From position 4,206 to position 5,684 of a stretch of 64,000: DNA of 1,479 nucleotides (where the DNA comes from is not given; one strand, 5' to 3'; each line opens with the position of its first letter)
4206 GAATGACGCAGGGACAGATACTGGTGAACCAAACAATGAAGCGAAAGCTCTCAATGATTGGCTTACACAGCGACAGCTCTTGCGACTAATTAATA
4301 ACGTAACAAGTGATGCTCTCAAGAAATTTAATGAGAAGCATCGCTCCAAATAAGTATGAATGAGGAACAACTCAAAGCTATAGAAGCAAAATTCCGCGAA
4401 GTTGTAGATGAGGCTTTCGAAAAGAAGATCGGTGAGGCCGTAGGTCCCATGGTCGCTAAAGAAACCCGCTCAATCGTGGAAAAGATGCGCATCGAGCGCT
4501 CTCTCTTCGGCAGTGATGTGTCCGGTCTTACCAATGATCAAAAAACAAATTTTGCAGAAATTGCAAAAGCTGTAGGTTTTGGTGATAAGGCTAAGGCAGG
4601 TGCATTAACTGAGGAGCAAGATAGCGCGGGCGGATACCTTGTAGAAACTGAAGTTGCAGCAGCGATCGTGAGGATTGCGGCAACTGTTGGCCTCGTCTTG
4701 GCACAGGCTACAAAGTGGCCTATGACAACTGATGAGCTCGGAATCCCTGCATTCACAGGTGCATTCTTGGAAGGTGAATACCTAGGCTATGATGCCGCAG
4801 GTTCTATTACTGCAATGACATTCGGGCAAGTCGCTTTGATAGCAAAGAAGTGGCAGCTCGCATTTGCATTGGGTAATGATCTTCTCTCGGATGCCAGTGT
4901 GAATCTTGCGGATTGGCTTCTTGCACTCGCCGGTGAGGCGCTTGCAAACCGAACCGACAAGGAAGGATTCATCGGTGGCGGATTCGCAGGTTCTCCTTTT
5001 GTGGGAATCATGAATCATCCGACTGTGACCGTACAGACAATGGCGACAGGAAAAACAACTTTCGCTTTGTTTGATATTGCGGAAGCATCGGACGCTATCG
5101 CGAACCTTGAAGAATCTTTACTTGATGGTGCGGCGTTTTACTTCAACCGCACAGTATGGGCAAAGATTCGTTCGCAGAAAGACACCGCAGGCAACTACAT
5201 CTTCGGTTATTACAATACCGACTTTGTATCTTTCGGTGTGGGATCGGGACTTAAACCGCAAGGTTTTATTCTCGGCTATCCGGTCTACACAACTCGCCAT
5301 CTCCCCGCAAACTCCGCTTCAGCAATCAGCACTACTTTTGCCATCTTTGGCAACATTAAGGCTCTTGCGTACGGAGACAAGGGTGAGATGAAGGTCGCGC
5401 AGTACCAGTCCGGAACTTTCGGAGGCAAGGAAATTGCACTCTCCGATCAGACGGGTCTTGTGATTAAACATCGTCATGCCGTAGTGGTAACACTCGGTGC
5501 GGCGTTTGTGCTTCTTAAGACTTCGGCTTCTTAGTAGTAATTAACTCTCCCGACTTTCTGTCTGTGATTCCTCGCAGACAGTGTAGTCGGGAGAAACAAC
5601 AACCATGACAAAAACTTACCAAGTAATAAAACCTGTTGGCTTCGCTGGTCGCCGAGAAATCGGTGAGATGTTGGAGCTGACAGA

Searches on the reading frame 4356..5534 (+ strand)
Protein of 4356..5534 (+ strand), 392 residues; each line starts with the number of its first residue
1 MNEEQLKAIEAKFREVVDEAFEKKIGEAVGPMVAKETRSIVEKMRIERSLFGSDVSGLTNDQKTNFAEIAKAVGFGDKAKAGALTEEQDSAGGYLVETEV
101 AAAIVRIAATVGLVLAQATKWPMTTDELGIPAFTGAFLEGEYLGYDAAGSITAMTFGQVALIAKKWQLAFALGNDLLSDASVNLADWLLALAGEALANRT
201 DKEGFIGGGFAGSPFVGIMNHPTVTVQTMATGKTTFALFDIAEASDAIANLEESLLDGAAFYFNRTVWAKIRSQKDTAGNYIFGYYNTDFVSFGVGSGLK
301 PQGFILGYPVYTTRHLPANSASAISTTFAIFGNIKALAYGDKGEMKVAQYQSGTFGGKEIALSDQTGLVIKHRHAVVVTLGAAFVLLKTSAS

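Call 8: search_protein_families(library=phrogs, proteins=[window:4356-5534:+], max_evalue=0.001)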
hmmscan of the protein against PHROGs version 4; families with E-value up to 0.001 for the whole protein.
window:4356-5534:+ (392 aa): 3 families
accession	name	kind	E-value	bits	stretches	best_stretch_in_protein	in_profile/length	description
phrog_10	-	head and packaging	2.4e-36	127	1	3-391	297-637/752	major head protein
phrog_617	-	head and packaging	1.2e-11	45.2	1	78-369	333-601/626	major head protein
phrog_15928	-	head and packaging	2.2e-06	28.8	1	232-347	44-145/185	major head protein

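Call 12: find_related_loci(query=window:4356-5534:+, collection=viral_contigs, flank=10000)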
Query window:4356-5534:+ (392 aa) in viral_contigs; peptide patterns used: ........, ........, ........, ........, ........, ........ (x = any residue, [..] = any of these).
94 stretches matched a pattern; 58 encode a relative of the query (tblastn E <= 1e-3); 58 distinct loci.
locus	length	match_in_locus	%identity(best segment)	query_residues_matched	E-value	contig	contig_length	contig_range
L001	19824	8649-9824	68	1-392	6e-174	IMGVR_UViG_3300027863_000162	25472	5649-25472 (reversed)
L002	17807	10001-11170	66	1-392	3e-169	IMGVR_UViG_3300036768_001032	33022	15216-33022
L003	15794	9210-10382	66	1-390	3e-167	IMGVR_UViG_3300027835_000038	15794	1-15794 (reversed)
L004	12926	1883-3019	64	1-381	3e-164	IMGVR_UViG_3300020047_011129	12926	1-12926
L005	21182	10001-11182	62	1-392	9e-161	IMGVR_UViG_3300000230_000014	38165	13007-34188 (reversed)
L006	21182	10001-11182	61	1-392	7e-160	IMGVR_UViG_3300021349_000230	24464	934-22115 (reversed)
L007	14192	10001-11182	62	1-392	8e-159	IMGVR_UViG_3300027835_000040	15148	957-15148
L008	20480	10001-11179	61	1-391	4e-157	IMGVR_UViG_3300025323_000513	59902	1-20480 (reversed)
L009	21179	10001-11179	61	1-391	2e-156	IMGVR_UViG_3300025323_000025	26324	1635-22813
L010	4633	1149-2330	61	1-392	7e-159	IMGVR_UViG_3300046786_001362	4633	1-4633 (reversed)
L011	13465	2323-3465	61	1-381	3e-155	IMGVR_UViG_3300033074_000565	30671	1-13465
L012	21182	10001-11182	60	1-392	6e-155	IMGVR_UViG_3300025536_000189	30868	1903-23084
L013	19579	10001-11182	61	1-392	4e-155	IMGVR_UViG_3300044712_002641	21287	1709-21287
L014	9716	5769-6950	59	1-392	9e-152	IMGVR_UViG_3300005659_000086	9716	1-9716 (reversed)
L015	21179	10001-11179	62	1-392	1e-151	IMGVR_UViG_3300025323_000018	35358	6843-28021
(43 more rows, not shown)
